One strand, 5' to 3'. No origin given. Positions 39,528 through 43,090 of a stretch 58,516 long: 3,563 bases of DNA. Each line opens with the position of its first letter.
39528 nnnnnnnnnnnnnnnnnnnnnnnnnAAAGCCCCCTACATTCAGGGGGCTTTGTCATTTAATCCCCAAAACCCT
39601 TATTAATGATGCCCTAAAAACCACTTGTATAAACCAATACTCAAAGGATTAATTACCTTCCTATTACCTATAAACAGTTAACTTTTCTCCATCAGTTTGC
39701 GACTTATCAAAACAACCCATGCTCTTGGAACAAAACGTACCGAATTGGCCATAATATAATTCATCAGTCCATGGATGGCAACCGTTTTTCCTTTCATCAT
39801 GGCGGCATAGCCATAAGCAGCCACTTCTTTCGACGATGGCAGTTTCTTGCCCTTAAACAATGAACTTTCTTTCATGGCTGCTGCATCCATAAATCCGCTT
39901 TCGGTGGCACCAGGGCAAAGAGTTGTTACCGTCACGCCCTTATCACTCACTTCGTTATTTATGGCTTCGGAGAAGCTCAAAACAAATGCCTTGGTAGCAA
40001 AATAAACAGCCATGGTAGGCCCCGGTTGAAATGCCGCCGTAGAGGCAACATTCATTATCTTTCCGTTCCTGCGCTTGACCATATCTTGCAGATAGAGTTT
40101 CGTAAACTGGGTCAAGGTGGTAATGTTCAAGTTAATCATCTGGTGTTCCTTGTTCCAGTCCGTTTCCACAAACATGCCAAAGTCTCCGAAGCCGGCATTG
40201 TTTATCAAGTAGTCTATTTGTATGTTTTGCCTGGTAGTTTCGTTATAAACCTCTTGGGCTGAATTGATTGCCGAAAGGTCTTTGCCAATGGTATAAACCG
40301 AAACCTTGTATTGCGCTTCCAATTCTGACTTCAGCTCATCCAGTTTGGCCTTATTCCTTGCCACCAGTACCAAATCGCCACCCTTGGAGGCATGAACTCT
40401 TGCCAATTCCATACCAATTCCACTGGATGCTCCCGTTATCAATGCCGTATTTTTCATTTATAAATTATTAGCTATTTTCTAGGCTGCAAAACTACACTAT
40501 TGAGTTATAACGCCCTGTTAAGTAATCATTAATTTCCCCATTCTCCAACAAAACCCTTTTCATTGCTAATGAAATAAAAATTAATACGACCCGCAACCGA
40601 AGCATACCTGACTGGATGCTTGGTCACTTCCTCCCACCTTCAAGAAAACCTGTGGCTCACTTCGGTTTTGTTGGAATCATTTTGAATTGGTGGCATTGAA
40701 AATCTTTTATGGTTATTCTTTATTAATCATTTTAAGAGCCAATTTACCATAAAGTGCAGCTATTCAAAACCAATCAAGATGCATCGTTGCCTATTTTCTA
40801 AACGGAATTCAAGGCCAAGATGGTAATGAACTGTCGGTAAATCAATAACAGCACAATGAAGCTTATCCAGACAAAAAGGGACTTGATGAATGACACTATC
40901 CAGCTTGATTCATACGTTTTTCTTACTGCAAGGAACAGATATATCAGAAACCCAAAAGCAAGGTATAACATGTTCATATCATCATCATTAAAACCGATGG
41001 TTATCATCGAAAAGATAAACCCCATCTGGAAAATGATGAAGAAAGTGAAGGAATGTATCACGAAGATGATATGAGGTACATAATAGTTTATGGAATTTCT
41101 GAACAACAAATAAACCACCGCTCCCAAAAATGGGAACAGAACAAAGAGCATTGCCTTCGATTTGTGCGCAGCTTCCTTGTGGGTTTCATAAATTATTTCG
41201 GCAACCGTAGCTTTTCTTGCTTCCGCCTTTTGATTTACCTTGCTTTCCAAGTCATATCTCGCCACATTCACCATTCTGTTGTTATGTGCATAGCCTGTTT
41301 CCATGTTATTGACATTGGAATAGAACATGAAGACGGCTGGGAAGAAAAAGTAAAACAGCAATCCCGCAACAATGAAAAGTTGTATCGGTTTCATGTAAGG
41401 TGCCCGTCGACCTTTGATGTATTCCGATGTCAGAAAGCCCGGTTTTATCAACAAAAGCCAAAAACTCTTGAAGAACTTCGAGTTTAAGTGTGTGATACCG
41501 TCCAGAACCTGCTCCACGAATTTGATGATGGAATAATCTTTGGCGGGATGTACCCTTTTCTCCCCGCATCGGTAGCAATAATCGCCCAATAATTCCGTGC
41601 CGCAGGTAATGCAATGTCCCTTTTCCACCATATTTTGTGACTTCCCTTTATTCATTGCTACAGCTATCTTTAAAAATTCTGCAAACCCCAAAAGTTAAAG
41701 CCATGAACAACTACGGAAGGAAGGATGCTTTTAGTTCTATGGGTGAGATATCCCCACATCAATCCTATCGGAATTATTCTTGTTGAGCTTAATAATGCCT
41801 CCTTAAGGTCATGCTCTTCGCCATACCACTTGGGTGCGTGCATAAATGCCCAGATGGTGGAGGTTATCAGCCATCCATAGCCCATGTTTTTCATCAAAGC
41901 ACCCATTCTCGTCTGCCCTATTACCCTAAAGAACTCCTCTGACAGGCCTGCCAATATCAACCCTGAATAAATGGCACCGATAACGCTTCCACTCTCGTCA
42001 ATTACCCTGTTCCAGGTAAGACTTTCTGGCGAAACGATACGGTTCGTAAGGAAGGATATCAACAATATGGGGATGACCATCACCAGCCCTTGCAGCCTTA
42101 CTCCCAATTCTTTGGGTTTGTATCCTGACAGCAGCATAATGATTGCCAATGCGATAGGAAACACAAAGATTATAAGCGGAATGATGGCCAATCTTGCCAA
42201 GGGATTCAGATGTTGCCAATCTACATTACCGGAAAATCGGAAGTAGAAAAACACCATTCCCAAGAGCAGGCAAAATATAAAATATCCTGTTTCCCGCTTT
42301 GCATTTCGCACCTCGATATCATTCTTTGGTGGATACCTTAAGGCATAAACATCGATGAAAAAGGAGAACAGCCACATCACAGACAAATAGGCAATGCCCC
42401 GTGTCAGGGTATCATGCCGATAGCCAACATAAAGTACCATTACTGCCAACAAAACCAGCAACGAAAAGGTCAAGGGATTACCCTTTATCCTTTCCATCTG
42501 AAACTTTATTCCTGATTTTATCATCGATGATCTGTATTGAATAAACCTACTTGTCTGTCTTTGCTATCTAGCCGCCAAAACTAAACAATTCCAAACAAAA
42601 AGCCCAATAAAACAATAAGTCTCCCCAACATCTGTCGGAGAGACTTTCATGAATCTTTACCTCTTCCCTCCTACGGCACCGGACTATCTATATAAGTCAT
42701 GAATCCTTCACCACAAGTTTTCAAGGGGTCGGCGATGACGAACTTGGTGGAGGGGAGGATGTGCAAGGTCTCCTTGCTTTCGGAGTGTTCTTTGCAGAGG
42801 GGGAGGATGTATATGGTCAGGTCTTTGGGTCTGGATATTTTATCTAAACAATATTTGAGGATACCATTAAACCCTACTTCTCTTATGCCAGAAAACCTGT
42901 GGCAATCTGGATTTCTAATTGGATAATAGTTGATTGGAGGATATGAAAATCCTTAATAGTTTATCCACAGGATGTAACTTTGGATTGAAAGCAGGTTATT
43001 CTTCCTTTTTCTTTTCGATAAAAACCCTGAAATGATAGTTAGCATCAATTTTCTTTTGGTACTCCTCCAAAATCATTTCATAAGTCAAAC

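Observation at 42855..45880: Four cassettes separated by one conserved hairpin-plus-promoter junction repeat (integron/CALIN-like architecture in a Bacteroidota genome)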

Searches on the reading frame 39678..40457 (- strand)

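Call 10: search_protein_families(library=pfam, proteins=[window:39678-40457:-], max_evalue=0.01)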
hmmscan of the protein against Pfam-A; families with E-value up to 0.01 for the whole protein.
window:39678-40457:- (259 aa): 3 families
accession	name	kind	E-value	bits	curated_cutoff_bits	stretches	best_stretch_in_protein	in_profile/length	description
PF00106.31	adh_short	-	1.2e-45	155.8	26.6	1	4-192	2-189/195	short chain dehydrogenase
PF13561.12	adh_short_C2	-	1.1e-26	94.4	27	1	9-195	1-186/236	Enoyl-(Acyl carrier protein) reductase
PF08659.16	KR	-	8.9e-10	39.2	22.6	1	4-167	2-164/180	KR domain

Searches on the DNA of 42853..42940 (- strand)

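Call 84: build_rna_model(alignment_id=A4, structure=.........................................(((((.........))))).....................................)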
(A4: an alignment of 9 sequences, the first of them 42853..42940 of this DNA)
Model R1 built from alignment A4 (9 sequences, 97 columns); structure: as given.
model positions 91; base pairs 5; branch points 0; effective number of sequences 3.32; information 0.627 bits per position. Calibrated on 0.2 Mb of random sequence (short: E-values are rough).
structure used (alignment columns):
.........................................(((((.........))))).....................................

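Call 85: search_with_rna_model(model_id=R1, source=window, filters=off, max_evalue=10)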
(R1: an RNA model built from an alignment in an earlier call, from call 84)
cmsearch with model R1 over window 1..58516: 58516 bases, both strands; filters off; matches with E-value up to 10: 13.
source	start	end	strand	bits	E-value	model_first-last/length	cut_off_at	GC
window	45790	45880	-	100.8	1.3e-15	1-91/91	no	0.42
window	45223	45313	-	98.8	3.1e-15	1-91/91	no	0.43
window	42851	42940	-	86.9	3.9e-13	1-91/91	no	0.37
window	44425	44515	-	86.5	4.7e-13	1-91/91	no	0.4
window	46550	46613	+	15.8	1.7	1-91/91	no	0.28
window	30590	30648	-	15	2.3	1-91/91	no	0.34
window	37772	37834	+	13.6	4.3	1-91/91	no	0.35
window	40614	40693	-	13.3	4.8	1-91/91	no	0.46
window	56331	56384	-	12.8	5.8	1-91/91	no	0.26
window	8451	8507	+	12.3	7.1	1-91/91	no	0.4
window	24718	24806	+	12.3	7.2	1-91/91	no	0.28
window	12701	12759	+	12.3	7.2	1-91/91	no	0.36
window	42594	42664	+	12.2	7.3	1-91/91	no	0.38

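Call 86: search_with_rna_model(model_id=R1, sources=[L002, L006, L007, L008, L009, L010, L011, L012, L013], filters=off, max_evalue=10)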
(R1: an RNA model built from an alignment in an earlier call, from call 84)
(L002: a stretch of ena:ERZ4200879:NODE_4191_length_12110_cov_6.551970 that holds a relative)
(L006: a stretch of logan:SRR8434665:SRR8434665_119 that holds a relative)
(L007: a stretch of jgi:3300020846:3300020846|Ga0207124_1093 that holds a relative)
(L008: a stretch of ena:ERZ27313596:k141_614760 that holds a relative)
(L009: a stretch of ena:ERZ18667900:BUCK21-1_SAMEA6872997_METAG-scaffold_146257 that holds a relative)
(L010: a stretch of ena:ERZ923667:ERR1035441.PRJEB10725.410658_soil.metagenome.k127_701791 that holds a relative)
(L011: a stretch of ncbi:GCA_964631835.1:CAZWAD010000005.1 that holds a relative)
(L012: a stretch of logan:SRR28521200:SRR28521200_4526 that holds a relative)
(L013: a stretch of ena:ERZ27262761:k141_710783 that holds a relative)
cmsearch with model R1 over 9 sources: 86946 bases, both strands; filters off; matches with E-value up to 10: 12.
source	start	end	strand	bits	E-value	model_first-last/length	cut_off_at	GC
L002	2398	2488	+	98.6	5e-15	1-91/91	no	0.42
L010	2626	2716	+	94.9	2.2e-14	1-91/91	no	0.42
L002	1831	1921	+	92.9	5.2e-14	1-91/91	no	0.36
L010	2500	2590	+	91.8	8.1e-14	1-91/91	no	0.36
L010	4201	4291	+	90.5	1.3e-13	1-91/91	no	0.37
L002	4771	4860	+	86.9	5.8e-13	1-91/91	no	0.37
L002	3196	3286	+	86.5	7e-13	1-91/91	no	0.4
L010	4327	4417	+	81.6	5.3e-12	1-91/91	no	0.38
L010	1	45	+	20.9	0.31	37-87/91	no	0.36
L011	16492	16587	+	15.1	3.3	1-91/91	no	0.36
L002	7018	7097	+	14.3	4.7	1-91/91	no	0.45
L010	1722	1812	+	13.5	6.5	1-91/91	no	0.32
